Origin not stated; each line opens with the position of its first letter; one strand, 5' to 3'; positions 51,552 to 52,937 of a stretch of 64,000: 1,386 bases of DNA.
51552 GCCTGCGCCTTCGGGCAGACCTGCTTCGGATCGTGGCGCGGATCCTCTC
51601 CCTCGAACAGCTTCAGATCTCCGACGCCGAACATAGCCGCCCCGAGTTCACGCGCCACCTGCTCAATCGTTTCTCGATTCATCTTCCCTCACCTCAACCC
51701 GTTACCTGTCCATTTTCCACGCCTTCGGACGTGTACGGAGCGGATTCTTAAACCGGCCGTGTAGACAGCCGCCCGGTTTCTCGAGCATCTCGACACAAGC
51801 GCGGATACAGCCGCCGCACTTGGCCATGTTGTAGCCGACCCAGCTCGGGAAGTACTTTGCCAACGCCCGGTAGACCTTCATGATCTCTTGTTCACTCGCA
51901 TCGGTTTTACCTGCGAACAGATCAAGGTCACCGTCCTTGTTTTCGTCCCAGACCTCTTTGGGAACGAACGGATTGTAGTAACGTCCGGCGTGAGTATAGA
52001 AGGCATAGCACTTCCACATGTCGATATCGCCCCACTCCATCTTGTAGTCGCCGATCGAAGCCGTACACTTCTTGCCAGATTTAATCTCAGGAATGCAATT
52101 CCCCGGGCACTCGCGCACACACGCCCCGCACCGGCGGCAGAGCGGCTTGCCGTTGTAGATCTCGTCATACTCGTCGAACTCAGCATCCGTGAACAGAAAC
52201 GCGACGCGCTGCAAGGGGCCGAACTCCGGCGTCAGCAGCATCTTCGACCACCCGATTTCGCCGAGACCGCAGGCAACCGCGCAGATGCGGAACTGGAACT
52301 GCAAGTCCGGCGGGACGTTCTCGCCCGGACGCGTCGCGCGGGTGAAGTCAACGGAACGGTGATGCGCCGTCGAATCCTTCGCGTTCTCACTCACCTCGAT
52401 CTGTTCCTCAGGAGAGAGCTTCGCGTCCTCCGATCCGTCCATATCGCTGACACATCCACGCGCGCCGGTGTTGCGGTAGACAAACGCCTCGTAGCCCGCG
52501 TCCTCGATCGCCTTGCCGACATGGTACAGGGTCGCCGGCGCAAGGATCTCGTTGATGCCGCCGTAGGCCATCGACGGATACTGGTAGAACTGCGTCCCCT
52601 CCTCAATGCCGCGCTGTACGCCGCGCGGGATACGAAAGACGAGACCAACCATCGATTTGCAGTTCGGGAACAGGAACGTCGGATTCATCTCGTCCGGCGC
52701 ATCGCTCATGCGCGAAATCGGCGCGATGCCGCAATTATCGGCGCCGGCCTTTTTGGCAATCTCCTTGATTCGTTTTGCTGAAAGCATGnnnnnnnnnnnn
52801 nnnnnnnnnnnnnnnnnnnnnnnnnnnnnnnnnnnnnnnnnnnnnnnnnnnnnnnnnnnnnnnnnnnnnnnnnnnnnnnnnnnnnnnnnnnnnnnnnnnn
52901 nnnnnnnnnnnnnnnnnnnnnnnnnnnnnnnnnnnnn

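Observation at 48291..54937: Operon of three tandem truncated QueG/RdhA-like Fe-S paralogs with a U32-like protein and a Na+/solute symporter, under a divergent XylR-type regulator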

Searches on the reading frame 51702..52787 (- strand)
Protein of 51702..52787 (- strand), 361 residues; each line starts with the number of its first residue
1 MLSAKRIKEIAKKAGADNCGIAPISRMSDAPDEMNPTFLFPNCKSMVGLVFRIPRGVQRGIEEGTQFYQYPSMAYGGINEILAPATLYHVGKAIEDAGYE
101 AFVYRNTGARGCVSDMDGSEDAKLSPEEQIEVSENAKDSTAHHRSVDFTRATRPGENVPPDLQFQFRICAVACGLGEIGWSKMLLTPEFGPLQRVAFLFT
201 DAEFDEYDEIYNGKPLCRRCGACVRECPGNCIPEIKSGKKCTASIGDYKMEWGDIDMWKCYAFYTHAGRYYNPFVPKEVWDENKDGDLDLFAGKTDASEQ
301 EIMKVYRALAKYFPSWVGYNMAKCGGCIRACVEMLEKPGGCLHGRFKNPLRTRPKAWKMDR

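Call 3: search_protein_families(library=pfam, proteins=[window:51702-52787:-], max_evalue=1)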
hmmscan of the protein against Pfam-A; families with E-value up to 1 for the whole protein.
window:51702-52787:- (361 aa): 5 families
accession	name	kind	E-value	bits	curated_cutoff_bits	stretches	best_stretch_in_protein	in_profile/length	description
PF13187.11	Fer4_9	-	0.0023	18.4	27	1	216-232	36-52/52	4Fe-4S dicluster domain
PF12838.12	Fer4_7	-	0.011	16.6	27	1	217-261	2-39/52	4Fe-4S dicluster domain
PF13237.11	Fer4_10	-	0.012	15.9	25.5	1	212-261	4-43/53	4Fe-4S dicluster domain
PF13484.11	Fer4_16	-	0.032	15.4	30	1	217-236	2-22/66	4Fe-4S double cluster binding domain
PF13183.11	Fer4_8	-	0.19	12.7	27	1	208-229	45-66/68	4Fe-4S dicluster domain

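Call 4: search_protein_families(library=ncbifam, proteins=[window:51702-52787:-], max_evalue=1)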
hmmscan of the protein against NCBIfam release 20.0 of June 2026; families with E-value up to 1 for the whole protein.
window:51702-52787:- (361 aa): 8 families
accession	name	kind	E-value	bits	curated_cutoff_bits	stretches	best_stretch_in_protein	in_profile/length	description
TIGR02486.1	RDH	subfamily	2.7e-09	37.3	160.35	1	169-267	156-263/314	reductive dehalogenase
TIGR00276.1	TIGR00276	equivalog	0.00011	21.4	200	1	169-234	136-198/337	tRNA epoxyqueuosine(34) reductase QueG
NF040864.1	HgcB_ferredoxin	equivalog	0.0058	16.4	99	1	215-247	44-75/93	mercury methylation ferredoxin HgcB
NF045711.1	sulf_resp_HmcF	equivalog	0.02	13.7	750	1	274-332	238-291/457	sulfate respiration complex iron-sulfur protein HmcF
TIGR01945.1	rnfC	subfamily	0.32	9.5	245.95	1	214-234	362-382/435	RnfABCDGE type electron transport complex subunit C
NF058577.1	FdxA_fam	equivalog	0.45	10.7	65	1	217-235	9-27/52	4Fe-4S ferredoxin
TIGR03601.1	B_an_ocin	subfamily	0.72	10.5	35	0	217-260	42-83/88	heterocycloanthracin/sonorensin family bacteriocin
NF006221.0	PRK08348.1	subfamily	0.77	9.4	124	0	214-243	43-72/136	NADH-plastoquinone oxidoreductase subunit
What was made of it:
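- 51702..52787 (-): g2: RdhA/QueG-fold paralog and the most conserved subunit, so the candidate catalytic subunit. It has eight cluster Cys, extra conserved Cys (C19, C173, C231, C341) and a conserved polar insertion at about residues 106-167. TIGR02486 RDH 2.7e-9 and TIGR00276 QueG 1e-4, both far below cut-off (call 4).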

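Call 50: search_solved_structures(query=A1, max_evalue=1, show_alignments=4)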
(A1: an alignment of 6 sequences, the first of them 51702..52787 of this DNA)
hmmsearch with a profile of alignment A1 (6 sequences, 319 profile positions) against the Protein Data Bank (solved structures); distinct sequences matched with E-value up to 1: 37.
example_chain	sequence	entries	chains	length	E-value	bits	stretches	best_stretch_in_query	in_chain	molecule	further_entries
8q4h_A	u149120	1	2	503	1.5e-13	53.8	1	147-225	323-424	Tetrachloroethene reductive dehalogenase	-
5d08_A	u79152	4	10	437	2.2e-12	49.9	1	145-237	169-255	Epoxyqueuosine reductase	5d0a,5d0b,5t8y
4uqu_A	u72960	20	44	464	1.1e-10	44.4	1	146-227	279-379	TETRACHLOROETHENE REDUCTIVE DEHALOGENASE CATALYTIC SUBUNIT PCEA | TETRACHLOROETHENE REDUCTIVE DEHALOGENASE CATALYTIC SUBUNIT | Tetrachloroethene reductive dehal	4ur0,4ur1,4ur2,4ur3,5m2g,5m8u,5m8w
5d6s_A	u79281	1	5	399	5.9e-10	42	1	146-230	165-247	Epoxyqueuosine reductase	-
5t5i_G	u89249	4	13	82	5e-06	29.1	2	186-211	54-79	Tungsten formylmethanofuran dehydrogenase subunit fwdG | Tungsten formylmethanofuran dehydrogenase, subunit G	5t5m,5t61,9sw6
9sfi_U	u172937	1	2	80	0.0002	23.8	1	186-209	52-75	4Fe-4S binding protein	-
4ras_A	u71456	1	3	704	0.0003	23.2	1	147-211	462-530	Oxidoreductase, NAD-binding/iron-sulfur cluster-binding protein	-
6zxu_A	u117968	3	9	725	0.00031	23.2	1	147-211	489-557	Oxidoreductase, NAD-binding/iron-sulfur cluster-binding protein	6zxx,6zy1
6zy0_A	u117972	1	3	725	0.00046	22.6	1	147-211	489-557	Oxidoreductase, NAD-binding/iron-sulfur cluster-binding protein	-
8rvv_A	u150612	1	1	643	0.00057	22.3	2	188-212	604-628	H(2):CoB-CoM heterodisulfide,ferredoxin reductase subunit A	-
8rvu_a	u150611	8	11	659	0.00064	22.2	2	189-212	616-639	H(2):CoB-CoM heterodisulfide,ferredoxin reductase subunit A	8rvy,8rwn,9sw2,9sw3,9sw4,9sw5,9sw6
8a8o_C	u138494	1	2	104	0.0032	19.9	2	190-221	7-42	Beta-subunit of the PAPS reductase from Methanothermococcus thermolithotrophicus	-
1h98_A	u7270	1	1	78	0.004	19.5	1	189-222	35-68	FERREDOXIN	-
7bkb_L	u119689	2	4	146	0.0057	19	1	189-210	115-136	Formylmethanofuran dehydrogenase, subunit G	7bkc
1jnr_B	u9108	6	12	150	0.0096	18.3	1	188-216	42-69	adenylylsulfate reductase | adenylylsulfate reductase, subunit B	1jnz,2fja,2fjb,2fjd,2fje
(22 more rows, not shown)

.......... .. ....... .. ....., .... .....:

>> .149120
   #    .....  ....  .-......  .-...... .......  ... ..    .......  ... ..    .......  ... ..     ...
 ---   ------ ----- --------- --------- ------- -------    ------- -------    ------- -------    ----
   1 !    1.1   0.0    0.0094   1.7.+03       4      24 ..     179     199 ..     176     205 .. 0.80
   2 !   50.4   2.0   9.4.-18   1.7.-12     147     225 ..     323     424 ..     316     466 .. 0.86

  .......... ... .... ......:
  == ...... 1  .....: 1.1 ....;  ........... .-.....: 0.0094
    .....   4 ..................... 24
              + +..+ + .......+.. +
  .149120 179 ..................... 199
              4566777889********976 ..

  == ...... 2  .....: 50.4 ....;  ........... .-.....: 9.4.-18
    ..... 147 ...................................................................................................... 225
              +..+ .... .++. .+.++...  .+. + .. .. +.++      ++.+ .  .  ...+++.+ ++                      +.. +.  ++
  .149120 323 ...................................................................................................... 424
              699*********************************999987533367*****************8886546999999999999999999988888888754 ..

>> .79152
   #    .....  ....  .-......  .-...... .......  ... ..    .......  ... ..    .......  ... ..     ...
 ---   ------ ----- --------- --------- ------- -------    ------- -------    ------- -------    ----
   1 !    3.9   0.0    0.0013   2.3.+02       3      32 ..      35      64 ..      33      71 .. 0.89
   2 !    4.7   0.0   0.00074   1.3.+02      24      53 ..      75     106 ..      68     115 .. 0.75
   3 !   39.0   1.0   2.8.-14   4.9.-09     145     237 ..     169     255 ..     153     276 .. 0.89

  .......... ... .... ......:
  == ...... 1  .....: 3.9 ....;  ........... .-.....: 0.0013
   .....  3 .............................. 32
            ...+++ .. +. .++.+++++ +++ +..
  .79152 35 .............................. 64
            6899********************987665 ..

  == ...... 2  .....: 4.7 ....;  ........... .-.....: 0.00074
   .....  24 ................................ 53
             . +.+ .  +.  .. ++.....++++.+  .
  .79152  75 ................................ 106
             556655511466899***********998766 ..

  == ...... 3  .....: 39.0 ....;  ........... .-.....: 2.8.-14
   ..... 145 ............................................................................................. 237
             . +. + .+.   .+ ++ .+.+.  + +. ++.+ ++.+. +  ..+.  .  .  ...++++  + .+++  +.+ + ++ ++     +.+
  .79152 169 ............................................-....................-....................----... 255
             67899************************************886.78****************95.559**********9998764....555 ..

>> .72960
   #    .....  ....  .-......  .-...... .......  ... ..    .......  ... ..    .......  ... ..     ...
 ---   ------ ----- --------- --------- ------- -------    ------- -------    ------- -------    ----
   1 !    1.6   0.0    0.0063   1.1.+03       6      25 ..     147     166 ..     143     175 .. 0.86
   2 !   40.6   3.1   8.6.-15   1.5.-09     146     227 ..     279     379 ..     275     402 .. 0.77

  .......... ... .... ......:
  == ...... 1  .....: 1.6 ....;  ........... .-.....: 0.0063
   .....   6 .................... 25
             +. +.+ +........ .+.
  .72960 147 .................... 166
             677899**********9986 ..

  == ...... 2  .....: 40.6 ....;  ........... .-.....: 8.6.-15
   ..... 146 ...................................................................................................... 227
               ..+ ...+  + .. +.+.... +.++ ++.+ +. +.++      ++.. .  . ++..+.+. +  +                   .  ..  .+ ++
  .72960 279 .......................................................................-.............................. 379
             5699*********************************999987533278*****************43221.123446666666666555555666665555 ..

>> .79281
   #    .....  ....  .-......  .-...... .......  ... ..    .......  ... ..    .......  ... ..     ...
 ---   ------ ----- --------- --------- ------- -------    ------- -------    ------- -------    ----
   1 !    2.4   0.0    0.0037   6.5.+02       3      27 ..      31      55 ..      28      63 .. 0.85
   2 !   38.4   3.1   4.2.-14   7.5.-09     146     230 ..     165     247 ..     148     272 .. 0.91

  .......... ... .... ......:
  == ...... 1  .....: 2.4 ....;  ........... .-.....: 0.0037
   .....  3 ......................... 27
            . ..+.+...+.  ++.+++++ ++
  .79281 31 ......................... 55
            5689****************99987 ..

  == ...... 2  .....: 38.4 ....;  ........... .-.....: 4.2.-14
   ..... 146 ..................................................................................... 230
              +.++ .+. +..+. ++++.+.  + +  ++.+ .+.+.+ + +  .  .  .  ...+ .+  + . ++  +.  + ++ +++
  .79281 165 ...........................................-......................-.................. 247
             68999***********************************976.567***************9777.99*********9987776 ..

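Call 79: find_homologous_proteins(query=window:51702-52787:-)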
Query window:51702-52787:- (361 aa): 1806 proteins with E <= 0.001 among 2518 candidates; the best 120 are listed.
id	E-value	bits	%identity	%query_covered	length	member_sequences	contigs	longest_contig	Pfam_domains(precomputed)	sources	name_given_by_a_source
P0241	8.7e-235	797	91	100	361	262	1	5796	-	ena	-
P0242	1.2e-225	767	88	100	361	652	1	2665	-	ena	-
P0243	1.0e-216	737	84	100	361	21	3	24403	-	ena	-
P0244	1.1e-206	704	82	100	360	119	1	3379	-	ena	-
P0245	1.1e-201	688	81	100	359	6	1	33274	-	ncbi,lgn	-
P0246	5.5e-198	676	80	100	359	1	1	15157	-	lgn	-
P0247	6.8e-198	675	80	100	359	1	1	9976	-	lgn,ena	-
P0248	1.8e-197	674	79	100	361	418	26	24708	-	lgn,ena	-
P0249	8.3e-196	669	79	100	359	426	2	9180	-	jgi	-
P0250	1.2e-195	668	79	100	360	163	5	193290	-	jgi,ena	-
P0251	1.2e-195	668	79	100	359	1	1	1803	-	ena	-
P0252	2.1e-194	664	79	100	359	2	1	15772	-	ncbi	-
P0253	1.0e-193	662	78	100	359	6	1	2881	-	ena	-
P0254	2.5e-193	660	78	100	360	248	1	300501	-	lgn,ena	-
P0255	3.2e-193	660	78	100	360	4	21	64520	-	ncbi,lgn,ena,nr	ncbi:MAG: hypothetical protein IJX64_02560 [Clostridia bacterium]|nr:hypothetical protein [Clostridi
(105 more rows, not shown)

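Call 98: search_protein_families(library=padloc, proteins=[window:51702-52787:-], max_evalue=0.01)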
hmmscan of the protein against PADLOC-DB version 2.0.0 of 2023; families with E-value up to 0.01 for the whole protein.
window:51702-52787:- (361 aa): 0 families
